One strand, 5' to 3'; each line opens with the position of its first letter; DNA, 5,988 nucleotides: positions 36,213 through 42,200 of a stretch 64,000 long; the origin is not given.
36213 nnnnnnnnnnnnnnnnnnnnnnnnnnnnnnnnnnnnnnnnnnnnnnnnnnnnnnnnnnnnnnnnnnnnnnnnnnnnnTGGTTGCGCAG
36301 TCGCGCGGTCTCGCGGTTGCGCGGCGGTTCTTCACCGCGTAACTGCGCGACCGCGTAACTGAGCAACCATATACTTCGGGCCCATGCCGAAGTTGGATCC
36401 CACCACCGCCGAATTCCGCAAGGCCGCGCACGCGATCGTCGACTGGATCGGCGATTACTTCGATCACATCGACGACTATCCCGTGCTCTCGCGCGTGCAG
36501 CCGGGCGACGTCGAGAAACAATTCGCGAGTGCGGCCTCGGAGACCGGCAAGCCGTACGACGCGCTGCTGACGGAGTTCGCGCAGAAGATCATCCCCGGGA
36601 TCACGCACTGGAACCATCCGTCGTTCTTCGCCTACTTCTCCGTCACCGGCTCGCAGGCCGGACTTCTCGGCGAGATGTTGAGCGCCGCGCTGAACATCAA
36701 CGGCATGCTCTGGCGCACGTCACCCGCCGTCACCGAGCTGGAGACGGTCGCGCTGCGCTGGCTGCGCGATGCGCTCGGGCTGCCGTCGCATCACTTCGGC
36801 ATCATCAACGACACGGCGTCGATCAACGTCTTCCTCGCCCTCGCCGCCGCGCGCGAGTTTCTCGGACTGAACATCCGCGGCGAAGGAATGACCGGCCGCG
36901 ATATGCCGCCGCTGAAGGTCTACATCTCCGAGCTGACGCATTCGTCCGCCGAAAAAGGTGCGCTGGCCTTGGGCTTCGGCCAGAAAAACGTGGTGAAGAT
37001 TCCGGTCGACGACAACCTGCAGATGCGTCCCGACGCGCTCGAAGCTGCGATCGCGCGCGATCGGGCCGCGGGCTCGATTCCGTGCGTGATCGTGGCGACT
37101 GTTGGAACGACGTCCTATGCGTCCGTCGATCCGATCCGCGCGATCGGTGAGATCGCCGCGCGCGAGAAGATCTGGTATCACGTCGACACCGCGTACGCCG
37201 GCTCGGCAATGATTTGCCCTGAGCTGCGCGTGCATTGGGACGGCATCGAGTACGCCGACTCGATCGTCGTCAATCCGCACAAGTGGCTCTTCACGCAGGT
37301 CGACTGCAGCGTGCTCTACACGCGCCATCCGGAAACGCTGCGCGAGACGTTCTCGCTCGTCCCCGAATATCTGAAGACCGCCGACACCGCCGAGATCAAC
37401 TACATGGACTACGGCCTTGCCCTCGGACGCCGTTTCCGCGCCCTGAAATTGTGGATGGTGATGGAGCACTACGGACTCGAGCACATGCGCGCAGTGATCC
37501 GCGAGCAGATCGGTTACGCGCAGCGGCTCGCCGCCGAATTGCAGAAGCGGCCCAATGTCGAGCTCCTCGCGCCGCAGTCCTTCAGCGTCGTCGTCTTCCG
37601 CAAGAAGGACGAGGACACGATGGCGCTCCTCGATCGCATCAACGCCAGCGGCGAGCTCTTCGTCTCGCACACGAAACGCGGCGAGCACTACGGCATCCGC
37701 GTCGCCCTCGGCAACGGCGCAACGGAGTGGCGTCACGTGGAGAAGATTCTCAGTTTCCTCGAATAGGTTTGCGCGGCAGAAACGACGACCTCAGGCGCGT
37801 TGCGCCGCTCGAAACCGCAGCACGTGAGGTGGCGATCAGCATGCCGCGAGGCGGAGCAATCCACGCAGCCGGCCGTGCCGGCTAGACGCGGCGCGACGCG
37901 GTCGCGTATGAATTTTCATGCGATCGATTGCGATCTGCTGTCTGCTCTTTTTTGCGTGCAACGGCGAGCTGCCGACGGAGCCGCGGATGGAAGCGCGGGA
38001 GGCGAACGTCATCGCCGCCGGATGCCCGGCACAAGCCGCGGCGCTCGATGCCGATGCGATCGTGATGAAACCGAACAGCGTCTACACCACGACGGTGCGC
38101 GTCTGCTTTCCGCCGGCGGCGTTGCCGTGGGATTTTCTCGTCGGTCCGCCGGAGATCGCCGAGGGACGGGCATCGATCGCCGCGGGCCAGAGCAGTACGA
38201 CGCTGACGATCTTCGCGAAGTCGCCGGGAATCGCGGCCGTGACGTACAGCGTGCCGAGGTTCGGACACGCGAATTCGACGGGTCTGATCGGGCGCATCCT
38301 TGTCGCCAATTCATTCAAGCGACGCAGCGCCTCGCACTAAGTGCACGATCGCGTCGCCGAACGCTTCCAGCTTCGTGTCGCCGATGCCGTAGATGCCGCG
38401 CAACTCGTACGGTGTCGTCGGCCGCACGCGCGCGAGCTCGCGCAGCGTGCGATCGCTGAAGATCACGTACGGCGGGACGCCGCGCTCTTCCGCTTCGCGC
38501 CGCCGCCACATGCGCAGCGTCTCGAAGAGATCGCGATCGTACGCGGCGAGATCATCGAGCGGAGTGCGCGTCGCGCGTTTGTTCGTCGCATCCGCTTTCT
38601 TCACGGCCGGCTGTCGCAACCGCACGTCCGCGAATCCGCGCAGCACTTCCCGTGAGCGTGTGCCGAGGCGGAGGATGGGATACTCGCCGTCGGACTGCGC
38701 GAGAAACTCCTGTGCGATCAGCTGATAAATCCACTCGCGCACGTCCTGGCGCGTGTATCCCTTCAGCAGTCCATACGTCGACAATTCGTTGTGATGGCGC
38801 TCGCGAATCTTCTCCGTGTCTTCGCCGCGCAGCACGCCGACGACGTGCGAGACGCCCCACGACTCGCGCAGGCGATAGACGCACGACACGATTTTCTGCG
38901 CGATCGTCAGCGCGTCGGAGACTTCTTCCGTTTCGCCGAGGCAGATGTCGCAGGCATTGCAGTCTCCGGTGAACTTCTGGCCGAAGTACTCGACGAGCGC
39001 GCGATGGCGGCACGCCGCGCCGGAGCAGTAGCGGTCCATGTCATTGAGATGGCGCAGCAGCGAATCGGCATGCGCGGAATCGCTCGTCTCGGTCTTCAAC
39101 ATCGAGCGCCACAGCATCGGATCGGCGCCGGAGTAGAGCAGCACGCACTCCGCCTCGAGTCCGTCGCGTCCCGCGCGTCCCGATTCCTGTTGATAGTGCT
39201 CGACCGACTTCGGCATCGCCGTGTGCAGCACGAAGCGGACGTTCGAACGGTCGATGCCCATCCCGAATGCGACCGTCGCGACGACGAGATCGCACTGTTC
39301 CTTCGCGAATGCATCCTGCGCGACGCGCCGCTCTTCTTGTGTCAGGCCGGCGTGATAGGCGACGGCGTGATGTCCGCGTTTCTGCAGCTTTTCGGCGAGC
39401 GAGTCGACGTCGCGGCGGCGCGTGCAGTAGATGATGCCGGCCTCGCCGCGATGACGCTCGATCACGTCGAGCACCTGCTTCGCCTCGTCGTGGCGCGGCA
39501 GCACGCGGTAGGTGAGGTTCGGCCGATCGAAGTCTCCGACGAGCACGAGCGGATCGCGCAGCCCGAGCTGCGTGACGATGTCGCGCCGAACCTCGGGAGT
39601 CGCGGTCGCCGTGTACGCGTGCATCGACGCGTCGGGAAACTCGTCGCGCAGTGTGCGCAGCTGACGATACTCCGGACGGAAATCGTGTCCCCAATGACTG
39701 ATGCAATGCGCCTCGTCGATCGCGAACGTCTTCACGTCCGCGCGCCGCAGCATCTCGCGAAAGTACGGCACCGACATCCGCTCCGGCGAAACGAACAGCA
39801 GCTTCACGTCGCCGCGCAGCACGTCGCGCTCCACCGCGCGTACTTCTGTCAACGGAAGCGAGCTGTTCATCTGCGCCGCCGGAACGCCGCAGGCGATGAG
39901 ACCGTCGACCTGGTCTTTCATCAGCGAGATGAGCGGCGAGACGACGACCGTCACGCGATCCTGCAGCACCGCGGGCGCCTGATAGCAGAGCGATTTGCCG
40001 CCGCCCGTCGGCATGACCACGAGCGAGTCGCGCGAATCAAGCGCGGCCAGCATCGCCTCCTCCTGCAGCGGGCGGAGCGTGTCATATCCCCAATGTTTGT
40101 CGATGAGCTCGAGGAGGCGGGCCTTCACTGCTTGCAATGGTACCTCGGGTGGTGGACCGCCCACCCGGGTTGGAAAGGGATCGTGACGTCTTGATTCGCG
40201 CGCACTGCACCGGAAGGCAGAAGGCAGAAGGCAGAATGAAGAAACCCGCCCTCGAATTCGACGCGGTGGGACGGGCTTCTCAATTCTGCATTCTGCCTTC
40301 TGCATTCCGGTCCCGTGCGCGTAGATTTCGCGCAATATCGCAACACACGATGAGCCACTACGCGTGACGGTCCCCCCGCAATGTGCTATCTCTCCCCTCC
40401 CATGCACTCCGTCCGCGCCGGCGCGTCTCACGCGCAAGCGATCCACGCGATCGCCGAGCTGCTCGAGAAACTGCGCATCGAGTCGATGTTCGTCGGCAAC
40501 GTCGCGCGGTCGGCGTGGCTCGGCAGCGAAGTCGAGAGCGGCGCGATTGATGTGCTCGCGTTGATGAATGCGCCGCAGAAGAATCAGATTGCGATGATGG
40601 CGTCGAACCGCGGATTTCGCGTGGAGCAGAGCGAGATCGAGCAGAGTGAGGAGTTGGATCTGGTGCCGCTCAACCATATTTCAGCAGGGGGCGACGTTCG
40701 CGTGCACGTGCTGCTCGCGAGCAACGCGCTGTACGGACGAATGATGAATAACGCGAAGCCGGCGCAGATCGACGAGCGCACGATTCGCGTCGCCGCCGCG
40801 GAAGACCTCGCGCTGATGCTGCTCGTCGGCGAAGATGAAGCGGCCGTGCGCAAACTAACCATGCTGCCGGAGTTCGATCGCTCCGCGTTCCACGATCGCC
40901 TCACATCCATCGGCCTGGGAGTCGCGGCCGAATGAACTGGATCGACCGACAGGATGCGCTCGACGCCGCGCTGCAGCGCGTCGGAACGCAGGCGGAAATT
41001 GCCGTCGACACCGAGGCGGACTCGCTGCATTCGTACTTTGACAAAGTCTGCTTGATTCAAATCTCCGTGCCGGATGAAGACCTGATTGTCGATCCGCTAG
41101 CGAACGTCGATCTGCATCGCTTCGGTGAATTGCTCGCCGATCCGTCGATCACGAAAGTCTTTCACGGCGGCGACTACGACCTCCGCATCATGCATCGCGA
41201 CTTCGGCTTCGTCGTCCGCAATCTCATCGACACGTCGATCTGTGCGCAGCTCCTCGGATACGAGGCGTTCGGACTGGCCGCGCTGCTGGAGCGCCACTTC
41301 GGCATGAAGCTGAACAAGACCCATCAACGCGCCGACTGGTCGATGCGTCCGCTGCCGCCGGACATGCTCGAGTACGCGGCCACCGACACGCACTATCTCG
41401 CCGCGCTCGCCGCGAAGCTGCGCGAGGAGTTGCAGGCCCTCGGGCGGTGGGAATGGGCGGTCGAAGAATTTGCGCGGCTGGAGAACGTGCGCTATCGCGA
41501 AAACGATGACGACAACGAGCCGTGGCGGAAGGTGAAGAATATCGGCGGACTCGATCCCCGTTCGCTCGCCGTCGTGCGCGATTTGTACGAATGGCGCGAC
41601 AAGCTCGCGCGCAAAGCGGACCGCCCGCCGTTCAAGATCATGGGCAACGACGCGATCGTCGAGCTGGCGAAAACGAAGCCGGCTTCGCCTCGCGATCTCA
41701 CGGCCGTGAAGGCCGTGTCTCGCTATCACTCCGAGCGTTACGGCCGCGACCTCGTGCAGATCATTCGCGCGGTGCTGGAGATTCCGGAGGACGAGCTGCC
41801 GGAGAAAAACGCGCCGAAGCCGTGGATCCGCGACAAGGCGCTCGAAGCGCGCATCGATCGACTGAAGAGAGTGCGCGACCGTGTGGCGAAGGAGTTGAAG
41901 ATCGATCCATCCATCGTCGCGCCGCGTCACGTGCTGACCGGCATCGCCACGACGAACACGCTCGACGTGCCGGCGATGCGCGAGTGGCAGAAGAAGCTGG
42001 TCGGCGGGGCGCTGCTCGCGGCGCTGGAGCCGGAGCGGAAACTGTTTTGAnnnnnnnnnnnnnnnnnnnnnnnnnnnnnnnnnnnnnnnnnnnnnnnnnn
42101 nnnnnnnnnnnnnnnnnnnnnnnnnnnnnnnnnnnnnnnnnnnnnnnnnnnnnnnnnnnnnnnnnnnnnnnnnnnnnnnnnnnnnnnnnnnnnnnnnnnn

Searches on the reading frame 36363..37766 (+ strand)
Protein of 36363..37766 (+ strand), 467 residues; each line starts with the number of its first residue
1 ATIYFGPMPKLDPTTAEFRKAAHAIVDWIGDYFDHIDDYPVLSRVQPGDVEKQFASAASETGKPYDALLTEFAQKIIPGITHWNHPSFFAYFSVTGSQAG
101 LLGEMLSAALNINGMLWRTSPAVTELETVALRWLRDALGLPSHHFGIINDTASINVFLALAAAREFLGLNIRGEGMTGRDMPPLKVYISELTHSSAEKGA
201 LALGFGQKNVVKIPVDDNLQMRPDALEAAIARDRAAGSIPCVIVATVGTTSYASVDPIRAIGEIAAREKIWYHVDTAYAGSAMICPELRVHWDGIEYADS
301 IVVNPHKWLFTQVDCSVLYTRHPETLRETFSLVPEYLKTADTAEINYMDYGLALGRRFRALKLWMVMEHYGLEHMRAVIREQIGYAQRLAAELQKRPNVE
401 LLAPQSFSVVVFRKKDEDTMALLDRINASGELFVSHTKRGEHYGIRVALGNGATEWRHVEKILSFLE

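Call 92: search_protein_families(library=pfam, proteins=[window:36363-37766:+], max_evalue=0.00001)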
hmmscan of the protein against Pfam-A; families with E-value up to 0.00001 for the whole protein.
window:36363-37766:+ (467 aa): 2 families
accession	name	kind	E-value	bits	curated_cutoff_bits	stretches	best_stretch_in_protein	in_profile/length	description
PF00282.25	Pyridoxal_deC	-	1.1e-92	311.1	27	1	47-415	1-375/375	Pyridoxal-dependent decarboxylase conserved domain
PF01212.27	Beta_elim_lyase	-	2.4e-06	27.5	27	1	197-400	86-272/288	Beta-eliminating lyase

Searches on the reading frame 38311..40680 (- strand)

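Call 93: search_protein_families(library=pfam, proteins=[window:38311-40680:-], max_evalue=0.00001)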
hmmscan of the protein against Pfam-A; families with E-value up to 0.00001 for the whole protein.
window:38311-40680:- (789 aa): 5 families
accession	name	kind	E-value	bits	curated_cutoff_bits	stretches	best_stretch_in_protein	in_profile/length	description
PF09382.16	RQC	-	5.4e-34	116.9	23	1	585-695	2-112/114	RQC domain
PF00270.35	DEAD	-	1.4e-23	83.9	26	1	203-364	1-164/167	DEAD/DEAH box helicase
PF00570.28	HRDC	-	1e-21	77.1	23.8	1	716-781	2-67/68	HRDC domain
PF00271.37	Helicase_C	-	1.1e-21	77.6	23.5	1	401-507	4-110/110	Helicase conserved C-terminal domain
PF16124.10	RecQ_Zn_bind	-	1.2e-12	48.8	25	1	520-581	3-66/66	RecQ zinc-binding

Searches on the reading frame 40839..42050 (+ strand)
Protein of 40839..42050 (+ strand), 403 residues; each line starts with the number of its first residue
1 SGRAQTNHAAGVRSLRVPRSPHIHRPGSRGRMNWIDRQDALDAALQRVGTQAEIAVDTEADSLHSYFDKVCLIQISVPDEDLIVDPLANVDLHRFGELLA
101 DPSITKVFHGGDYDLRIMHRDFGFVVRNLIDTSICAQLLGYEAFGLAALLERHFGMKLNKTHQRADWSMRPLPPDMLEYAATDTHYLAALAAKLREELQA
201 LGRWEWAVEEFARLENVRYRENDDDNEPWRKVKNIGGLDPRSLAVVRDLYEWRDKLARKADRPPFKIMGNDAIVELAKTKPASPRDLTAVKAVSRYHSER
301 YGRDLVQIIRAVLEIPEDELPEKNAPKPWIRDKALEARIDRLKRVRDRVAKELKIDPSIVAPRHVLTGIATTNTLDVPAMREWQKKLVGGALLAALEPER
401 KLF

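Call 93: search_protein_families(library=pfam, proteins=[window:40839-42050:+], max_evalue=0.00001)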
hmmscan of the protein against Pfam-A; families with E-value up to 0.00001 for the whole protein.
window:40839-42050:+ (403 aa): 2 families
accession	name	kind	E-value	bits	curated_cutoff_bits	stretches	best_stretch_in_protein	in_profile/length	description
PF01612.26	DNA_pol_A_exo1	-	5.3e-47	160.3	23.6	1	33-199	2-173/173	3'-5' exonuclease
PF00570.28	HRDC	-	2.7e-24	85.3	23.8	1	243-309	2-68/68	HRDC domain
